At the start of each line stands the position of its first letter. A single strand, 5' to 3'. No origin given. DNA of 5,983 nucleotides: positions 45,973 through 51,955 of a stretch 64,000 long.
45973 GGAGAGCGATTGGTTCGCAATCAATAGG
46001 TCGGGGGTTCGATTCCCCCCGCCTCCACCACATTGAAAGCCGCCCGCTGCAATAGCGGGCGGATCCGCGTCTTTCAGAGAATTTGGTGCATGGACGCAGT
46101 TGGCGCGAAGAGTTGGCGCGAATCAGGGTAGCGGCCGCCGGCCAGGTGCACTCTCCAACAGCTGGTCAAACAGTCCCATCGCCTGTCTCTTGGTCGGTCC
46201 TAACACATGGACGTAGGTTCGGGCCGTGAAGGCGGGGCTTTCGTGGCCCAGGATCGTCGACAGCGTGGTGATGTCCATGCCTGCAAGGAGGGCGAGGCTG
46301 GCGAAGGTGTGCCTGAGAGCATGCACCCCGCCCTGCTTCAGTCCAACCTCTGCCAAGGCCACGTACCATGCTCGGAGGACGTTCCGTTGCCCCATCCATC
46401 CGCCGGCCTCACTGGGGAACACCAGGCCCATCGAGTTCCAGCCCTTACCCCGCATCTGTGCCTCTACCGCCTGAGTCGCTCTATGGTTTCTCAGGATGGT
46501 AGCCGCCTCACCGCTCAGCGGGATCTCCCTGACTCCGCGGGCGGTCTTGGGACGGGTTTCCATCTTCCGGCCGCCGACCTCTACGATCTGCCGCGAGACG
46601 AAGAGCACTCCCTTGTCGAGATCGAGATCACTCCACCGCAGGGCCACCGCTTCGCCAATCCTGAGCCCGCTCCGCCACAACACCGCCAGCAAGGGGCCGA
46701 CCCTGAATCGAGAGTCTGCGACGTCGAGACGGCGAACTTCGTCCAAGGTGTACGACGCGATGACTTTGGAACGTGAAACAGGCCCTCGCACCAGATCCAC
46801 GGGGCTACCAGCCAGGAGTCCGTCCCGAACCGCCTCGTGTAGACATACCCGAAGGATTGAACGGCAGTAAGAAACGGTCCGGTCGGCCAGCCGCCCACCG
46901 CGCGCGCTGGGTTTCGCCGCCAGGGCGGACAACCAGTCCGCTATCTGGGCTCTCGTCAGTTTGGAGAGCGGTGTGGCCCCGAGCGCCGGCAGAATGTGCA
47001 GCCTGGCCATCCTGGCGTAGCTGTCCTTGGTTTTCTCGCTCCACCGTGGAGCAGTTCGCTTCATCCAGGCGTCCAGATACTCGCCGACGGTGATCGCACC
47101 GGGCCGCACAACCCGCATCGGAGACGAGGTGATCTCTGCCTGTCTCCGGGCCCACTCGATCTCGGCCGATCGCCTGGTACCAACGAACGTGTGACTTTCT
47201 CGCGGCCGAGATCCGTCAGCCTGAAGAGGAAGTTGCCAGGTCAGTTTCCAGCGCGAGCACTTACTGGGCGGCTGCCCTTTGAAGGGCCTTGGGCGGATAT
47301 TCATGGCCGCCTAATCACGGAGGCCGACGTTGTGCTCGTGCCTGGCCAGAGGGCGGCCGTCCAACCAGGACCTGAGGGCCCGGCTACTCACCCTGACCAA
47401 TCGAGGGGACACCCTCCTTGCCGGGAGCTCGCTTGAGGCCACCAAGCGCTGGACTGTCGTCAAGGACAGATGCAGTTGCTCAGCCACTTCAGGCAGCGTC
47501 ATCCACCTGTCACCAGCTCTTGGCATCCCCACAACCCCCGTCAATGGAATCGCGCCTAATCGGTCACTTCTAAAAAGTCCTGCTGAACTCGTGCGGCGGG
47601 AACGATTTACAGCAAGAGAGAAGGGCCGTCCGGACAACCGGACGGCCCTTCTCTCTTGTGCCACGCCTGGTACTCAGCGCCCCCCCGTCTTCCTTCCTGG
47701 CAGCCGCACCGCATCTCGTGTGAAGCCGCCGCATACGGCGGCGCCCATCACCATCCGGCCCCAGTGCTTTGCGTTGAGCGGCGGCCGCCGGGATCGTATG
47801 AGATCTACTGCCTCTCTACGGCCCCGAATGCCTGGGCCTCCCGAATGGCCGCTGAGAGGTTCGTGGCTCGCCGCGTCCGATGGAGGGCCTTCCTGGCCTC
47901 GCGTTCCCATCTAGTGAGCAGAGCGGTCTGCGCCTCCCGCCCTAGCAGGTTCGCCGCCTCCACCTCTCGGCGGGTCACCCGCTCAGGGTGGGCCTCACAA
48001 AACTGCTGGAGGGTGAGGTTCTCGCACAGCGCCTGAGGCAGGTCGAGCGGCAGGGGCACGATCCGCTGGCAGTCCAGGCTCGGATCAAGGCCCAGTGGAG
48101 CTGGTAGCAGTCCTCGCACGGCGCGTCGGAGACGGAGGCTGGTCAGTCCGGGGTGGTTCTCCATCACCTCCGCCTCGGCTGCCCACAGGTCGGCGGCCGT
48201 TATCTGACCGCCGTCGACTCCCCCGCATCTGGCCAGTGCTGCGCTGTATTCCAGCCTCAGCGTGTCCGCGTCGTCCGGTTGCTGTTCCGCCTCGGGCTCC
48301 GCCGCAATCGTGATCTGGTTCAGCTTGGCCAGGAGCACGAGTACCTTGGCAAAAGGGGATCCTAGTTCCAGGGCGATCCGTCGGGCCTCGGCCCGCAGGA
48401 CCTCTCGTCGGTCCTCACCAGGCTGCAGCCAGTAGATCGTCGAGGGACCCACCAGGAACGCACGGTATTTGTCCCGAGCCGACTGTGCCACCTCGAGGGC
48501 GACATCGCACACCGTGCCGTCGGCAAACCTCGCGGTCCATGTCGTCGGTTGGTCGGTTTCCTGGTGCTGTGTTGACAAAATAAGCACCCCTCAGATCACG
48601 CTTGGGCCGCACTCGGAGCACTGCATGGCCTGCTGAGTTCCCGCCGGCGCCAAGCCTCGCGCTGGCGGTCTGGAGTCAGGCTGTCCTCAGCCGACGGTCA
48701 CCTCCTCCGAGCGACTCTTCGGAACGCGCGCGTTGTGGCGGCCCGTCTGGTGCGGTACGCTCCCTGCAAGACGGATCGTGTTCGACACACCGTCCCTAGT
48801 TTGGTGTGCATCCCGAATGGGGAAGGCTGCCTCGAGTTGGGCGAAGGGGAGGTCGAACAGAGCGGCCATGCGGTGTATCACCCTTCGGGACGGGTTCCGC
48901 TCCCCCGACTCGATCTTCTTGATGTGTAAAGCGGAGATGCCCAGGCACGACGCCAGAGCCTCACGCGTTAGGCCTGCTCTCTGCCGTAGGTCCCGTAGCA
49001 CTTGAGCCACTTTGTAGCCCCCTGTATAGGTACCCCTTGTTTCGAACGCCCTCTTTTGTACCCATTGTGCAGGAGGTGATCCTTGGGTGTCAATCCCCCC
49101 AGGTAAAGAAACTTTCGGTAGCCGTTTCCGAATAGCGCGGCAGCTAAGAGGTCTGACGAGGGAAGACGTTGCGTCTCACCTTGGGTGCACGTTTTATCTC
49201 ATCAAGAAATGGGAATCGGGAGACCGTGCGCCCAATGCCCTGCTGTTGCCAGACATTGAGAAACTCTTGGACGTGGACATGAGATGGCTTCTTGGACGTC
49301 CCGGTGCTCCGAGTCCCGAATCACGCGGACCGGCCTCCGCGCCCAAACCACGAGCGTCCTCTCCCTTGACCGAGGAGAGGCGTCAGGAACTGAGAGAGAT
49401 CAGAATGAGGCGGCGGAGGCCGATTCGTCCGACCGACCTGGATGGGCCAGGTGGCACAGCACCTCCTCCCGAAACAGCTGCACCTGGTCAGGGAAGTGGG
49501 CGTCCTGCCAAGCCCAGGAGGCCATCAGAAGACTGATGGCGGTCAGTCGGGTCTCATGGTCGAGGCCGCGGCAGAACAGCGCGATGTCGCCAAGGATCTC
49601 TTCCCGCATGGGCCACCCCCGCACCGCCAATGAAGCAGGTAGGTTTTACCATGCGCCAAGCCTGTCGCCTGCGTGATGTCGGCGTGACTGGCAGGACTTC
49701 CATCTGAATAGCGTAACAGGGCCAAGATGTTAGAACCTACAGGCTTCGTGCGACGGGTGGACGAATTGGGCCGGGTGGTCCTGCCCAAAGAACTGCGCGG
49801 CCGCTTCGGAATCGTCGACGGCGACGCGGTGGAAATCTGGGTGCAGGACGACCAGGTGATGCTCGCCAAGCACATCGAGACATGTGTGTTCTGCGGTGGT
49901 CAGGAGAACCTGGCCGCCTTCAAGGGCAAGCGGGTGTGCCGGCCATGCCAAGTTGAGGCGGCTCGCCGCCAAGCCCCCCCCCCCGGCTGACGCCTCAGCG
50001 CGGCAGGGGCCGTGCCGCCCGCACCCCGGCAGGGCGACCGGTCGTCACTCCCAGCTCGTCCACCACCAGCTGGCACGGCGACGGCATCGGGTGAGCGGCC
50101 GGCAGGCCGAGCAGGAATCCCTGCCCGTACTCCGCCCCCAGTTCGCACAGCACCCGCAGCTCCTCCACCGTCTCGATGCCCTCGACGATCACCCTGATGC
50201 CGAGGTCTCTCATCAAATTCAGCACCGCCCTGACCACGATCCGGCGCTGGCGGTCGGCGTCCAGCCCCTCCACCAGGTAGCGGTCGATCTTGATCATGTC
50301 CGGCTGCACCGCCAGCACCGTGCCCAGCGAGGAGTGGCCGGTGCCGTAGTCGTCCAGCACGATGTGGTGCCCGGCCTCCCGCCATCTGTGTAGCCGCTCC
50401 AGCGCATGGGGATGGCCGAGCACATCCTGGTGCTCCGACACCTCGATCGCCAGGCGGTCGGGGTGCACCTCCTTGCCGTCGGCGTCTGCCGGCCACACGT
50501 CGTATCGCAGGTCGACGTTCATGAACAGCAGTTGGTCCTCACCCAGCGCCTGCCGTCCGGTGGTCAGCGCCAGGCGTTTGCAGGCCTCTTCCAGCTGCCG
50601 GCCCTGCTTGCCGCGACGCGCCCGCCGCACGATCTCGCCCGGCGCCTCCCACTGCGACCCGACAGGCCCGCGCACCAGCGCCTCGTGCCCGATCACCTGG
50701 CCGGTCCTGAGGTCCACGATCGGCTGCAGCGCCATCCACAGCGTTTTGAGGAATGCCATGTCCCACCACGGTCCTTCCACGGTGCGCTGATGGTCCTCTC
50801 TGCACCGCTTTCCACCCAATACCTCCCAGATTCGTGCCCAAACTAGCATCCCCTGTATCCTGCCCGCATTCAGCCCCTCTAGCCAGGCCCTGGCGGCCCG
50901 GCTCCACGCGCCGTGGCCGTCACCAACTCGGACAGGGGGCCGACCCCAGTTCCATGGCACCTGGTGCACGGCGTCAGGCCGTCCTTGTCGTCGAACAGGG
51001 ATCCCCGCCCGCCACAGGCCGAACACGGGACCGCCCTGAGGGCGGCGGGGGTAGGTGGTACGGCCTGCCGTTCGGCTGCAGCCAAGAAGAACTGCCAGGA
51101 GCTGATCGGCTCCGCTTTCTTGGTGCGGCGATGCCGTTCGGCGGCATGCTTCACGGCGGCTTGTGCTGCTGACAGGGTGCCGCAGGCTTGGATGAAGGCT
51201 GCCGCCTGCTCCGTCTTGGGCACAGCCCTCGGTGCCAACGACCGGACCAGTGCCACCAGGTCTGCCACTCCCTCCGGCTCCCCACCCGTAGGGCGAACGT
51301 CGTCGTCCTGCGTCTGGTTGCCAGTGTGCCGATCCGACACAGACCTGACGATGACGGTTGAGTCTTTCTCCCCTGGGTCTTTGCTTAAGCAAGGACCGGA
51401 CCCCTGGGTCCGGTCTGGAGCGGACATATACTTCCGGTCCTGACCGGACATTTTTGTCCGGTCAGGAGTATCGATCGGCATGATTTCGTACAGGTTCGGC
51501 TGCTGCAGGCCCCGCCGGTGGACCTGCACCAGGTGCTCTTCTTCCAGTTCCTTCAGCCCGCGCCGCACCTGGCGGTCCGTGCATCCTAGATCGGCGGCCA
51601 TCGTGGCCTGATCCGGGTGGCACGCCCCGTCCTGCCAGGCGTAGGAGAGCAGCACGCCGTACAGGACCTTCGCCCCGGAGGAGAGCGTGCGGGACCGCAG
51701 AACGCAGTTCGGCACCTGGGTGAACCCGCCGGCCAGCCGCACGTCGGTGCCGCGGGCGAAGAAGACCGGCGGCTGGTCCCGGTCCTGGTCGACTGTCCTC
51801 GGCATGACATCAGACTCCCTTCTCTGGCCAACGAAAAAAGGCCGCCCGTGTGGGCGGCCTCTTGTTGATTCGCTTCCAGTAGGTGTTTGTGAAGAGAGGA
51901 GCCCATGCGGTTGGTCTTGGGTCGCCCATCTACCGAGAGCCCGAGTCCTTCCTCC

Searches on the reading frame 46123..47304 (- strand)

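Call 56: search_protein_families(library=pfam, proteins=[window:46123-47304:-], max_evalue=0.001)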
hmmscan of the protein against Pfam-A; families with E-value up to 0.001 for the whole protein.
window:46123-47304:- (393 aa): 3 families
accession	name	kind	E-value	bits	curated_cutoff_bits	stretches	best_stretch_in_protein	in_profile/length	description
PF00589.27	Phage_integrase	-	7.6e-21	75.1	27.1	1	205-367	27-168/172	Phage integrase family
PF14659.12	Phage_int_SAM_3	-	3.7e-12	46.7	22.6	1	72-128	1-57/58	Phage integrase, N-terminal SAM-like domain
PF22022.2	Phage_int_M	-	6.1e-07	30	27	1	77-161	5-86/96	Phage integrase central domain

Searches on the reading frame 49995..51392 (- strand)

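Call 56: search_protein_families(library=pfam, proteins=[window:49995-51392:-], max_evalue=0.001)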
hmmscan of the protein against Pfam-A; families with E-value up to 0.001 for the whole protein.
window:49995-51392:- (465 aa): 1 family
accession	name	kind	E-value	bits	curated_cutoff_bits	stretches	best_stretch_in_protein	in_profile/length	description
PF00563.25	EAL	-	1.3e-39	136.4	31.3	1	216-430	11-235/236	EAL domain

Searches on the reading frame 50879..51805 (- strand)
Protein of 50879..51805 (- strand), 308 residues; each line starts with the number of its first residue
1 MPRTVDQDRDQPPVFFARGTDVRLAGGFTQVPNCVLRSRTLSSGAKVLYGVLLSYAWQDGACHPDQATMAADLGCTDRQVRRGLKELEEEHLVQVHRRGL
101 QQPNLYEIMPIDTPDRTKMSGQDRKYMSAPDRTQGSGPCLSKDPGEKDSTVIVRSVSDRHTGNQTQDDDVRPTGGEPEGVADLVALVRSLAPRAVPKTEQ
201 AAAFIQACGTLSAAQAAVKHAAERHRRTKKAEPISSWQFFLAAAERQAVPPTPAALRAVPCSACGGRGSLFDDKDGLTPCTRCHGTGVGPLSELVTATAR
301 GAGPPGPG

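Call 56: search_protein_families(library=pfam, proteins=[window:50879-51805:-], max_evalue=0.001)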
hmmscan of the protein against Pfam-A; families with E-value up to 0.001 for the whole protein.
window:50879-51805:- (308 aa): 1 family
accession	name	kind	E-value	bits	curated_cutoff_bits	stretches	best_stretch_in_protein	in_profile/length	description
PF13730.12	HTH_36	-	7.4e-13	48.5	25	1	40-89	2-51/55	Helix-turn-helix domain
